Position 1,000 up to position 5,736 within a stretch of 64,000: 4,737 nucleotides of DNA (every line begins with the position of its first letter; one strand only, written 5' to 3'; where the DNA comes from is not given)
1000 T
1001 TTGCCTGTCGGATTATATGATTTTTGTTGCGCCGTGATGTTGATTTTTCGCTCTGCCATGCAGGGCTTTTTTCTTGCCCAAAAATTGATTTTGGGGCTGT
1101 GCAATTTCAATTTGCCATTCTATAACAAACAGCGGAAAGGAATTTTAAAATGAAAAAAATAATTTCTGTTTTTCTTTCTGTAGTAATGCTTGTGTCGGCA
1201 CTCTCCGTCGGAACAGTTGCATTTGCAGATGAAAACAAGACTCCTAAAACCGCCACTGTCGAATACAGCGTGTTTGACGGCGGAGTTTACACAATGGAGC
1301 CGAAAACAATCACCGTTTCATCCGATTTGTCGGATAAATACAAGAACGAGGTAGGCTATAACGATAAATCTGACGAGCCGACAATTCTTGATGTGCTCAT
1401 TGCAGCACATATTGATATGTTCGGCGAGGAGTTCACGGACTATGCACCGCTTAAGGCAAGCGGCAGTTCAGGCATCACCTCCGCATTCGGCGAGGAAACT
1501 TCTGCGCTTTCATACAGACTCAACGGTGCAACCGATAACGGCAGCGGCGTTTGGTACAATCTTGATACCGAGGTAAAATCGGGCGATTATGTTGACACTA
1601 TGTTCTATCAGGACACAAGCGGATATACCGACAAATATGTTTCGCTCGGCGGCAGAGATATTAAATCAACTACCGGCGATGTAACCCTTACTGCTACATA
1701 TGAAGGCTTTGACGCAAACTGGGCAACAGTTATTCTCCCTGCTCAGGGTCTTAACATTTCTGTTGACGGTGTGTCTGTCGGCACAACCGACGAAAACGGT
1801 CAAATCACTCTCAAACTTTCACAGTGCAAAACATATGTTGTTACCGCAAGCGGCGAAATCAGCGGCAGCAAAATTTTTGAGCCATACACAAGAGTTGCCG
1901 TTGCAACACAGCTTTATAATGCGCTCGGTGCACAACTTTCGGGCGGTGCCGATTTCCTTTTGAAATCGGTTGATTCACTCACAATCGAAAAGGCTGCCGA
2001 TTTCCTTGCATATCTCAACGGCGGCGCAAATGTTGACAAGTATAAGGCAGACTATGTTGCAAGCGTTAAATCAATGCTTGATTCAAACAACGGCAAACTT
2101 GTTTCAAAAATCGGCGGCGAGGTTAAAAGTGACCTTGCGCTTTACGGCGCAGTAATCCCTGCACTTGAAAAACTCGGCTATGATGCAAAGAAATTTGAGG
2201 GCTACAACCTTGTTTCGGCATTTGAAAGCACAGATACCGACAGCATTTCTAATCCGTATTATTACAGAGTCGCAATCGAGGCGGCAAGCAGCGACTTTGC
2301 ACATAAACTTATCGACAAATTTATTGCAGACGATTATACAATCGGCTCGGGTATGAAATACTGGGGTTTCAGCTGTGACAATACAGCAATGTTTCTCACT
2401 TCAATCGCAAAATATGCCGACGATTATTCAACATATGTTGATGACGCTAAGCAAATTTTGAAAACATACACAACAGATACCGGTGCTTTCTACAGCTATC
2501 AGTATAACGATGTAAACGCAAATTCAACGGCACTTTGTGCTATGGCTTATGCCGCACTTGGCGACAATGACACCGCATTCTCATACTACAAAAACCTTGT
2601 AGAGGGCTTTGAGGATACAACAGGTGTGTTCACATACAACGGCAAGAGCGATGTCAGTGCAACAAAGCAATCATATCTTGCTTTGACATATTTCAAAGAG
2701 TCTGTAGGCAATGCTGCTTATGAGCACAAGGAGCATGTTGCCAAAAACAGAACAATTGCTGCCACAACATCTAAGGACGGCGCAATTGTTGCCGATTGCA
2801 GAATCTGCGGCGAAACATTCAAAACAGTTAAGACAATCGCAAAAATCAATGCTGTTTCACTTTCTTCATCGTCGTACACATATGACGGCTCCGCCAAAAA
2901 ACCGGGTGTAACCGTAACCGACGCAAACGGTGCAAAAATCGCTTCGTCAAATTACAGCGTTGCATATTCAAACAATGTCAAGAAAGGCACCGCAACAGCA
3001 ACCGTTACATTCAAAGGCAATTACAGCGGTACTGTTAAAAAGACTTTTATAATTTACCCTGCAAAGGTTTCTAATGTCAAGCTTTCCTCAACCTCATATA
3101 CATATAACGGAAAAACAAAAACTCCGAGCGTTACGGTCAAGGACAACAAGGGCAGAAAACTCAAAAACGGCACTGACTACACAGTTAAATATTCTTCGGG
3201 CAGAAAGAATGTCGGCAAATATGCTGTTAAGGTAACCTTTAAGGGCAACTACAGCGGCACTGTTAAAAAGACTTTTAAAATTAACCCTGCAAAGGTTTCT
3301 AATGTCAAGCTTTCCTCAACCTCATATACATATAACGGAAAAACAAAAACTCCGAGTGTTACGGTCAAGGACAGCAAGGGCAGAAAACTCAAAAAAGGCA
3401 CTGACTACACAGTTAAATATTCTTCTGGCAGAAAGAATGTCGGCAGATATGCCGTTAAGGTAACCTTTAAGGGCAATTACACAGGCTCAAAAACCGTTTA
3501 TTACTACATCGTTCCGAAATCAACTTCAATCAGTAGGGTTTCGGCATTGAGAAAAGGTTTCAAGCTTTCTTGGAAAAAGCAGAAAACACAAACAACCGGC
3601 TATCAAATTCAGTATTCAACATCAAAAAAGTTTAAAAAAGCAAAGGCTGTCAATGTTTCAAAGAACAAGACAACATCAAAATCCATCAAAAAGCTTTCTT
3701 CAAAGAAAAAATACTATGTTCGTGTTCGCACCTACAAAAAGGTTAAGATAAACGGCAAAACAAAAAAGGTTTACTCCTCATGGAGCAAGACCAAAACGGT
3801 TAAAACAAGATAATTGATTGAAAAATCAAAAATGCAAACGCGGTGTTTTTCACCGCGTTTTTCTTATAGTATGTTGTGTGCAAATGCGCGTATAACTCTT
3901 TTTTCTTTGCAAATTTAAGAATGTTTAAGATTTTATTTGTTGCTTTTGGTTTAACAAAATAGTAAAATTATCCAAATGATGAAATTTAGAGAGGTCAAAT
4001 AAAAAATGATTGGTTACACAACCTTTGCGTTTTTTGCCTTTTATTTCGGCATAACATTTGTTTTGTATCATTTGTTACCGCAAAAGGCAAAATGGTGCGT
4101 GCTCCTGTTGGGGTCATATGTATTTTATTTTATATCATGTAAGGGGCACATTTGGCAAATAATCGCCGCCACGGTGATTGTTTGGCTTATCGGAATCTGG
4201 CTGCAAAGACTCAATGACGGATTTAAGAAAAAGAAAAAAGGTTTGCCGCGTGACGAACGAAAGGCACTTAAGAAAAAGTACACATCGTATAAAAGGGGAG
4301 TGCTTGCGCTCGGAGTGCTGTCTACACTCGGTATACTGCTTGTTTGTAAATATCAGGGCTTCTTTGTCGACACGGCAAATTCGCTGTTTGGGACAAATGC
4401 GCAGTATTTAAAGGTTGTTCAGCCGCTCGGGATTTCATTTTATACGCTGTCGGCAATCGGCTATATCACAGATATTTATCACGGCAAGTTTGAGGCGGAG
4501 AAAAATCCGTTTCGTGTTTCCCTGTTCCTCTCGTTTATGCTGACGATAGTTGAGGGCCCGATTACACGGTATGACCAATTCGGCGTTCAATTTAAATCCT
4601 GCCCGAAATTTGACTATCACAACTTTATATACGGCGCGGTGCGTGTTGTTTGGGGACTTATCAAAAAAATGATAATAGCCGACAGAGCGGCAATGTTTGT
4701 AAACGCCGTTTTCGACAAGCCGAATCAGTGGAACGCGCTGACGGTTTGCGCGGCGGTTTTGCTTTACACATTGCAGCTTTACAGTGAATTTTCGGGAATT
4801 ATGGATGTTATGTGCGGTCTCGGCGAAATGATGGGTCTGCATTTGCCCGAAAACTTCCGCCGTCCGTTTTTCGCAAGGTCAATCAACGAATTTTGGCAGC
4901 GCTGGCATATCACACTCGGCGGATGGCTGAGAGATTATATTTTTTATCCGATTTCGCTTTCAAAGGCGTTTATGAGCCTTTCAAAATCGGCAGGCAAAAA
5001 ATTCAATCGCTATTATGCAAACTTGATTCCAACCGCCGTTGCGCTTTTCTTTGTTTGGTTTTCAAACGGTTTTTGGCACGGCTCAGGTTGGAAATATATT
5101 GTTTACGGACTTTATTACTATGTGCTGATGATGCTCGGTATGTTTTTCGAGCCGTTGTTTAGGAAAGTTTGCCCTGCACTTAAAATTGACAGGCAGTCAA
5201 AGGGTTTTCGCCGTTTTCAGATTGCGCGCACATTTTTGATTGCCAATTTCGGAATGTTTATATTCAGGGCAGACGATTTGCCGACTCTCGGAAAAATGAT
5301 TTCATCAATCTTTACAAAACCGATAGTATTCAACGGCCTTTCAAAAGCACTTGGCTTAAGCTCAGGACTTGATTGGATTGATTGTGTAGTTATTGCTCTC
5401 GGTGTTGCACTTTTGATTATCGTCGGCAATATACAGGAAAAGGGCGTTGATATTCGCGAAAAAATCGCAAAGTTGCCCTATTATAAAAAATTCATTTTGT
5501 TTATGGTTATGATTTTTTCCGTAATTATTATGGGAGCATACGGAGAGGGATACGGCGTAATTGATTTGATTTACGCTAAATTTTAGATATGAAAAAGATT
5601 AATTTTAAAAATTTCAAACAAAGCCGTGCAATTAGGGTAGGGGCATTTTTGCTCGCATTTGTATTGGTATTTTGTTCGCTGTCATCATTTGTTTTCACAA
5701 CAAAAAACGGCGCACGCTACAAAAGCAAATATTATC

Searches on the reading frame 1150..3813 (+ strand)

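Call 57: search_protein_families(library=pfam, proteins=[window:1150-3813:+], max_evalue=0.00001)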
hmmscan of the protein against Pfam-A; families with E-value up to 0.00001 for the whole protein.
window:1150-3813:+ (887 aa): 1 family
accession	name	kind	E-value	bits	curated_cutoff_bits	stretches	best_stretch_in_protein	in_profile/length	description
PF00041.27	fn3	-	2.1e-06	28.3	25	1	801-866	13-73/84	Fibronectin type III domain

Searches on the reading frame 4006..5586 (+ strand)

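Call 57: search_protein_families(library=pfam, proteins=[window:4006-5586:+], max_evalue=0.00001)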
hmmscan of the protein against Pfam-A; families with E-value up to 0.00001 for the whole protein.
window:4006-5586:+ (526 aa): 1 family
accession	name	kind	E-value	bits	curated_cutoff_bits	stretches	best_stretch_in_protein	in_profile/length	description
PF03062.24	MBOAT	-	1.2e-12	48.2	27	1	171-321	84-254/337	MBOAT, membrane-bound O-acyltransferase family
